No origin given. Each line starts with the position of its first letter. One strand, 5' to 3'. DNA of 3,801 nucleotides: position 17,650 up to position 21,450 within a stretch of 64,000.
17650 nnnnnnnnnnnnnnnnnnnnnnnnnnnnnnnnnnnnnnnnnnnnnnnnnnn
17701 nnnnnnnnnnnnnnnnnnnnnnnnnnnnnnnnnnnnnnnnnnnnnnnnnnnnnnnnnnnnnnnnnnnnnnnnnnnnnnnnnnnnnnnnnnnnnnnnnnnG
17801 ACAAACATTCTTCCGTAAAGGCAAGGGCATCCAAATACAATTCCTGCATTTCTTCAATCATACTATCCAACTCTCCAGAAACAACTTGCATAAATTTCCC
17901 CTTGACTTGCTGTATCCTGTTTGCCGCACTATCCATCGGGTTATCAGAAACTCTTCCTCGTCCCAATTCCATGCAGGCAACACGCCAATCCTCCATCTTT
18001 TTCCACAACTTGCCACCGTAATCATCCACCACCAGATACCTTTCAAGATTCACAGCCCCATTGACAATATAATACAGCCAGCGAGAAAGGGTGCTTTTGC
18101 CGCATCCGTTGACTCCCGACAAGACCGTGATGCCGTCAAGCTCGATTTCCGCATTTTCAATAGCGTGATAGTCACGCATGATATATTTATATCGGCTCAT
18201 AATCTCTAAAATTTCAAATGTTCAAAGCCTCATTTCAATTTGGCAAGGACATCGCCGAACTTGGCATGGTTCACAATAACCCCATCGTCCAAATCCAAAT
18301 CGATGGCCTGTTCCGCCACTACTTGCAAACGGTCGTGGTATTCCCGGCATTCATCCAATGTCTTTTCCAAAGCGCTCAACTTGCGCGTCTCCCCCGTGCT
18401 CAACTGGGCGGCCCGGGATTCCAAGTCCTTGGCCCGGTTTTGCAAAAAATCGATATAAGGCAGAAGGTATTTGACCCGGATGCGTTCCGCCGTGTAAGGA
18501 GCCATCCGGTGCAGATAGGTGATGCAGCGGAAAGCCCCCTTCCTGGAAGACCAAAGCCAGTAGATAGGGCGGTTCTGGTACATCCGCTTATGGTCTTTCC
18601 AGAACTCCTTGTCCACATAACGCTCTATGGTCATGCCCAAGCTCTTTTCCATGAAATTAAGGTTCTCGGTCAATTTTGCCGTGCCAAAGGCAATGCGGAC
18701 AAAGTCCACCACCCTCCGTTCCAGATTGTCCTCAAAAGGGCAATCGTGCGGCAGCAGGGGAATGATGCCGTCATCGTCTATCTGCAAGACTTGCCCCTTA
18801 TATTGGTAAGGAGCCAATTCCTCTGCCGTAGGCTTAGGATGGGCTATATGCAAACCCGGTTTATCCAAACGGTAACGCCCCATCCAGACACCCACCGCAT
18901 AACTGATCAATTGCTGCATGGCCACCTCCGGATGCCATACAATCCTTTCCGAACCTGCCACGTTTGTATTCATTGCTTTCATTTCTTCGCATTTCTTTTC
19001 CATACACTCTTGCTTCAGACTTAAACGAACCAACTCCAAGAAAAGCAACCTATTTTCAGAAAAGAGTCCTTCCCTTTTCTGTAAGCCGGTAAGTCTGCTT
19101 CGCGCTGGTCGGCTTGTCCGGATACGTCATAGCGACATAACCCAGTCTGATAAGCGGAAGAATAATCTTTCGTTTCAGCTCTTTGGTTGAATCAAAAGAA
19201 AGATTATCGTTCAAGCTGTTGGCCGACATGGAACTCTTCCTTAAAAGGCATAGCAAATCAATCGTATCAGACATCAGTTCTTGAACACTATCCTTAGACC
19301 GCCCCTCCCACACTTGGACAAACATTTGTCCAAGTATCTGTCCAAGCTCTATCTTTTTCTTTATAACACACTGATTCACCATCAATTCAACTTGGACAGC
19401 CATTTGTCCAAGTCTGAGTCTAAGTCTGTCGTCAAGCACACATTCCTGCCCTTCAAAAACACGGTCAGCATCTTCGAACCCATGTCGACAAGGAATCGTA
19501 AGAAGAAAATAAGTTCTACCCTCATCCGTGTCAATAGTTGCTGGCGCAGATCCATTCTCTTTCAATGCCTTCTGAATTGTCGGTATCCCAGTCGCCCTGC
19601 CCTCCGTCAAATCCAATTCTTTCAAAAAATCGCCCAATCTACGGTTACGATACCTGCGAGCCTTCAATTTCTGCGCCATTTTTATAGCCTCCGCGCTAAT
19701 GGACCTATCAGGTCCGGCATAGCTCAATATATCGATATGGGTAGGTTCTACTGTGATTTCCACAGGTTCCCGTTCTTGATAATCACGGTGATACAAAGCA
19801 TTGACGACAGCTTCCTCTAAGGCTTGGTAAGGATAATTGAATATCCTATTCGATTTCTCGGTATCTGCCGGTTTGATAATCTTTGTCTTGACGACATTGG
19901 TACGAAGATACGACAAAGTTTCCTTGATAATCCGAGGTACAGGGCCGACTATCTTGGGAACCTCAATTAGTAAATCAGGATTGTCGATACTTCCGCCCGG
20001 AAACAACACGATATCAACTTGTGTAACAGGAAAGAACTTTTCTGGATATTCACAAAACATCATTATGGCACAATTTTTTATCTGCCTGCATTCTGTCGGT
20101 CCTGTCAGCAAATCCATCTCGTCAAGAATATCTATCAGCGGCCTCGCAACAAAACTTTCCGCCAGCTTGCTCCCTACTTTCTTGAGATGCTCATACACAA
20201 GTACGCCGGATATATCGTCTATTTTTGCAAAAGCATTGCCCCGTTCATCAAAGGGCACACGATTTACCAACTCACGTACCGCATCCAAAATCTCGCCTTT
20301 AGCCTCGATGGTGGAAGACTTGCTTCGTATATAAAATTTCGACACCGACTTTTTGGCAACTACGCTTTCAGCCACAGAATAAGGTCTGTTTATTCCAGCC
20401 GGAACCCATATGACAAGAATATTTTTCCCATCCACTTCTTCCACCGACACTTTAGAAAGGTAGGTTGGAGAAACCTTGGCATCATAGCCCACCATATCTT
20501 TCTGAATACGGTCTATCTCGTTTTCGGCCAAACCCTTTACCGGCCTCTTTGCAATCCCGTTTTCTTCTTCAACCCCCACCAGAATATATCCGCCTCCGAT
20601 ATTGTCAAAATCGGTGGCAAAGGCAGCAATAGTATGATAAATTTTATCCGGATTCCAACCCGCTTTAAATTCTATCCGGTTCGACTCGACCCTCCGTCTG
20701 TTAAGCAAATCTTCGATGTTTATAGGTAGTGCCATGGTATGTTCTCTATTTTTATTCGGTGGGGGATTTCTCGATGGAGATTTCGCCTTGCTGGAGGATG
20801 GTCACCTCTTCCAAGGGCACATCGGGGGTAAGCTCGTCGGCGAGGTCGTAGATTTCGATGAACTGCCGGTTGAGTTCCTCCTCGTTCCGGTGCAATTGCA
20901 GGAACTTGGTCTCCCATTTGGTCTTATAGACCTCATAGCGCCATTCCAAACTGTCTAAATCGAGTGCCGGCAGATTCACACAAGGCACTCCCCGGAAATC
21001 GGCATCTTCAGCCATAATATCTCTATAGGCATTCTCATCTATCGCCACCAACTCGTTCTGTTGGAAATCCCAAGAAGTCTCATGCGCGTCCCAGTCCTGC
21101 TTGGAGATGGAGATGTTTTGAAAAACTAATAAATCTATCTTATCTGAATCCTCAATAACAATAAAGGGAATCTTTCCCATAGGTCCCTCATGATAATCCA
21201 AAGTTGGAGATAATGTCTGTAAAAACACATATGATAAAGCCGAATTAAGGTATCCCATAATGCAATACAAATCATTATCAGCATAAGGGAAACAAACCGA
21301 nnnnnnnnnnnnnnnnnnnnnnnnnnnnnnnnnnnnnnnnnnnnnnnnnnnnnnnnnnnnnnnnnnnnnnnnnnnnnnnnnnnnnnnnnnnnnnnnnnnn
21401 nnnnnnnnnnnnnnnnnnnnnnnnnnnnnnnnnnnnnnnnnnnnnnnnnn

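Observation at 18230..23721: pglX split into two intact ORFs by a nested, co-oriented Schlafen/AlbA_2-HATPase_c_4 gene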

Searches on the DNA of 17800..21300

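Call 65: search_rna_families(source=window, start=17800, end=21300, threshold=evalue, max_evalue=1)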
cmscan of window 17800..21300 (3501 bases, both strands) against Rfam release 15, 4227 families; matches with E-value up to 1: 1.
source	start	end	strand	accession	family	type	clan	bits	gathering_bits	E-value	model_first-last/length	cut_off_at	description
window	20324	20384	-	RF03051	RAGATH-26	Gene; sRNA;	-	24.3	86.3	0.24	1-76/76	no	RAGATH-26 RNA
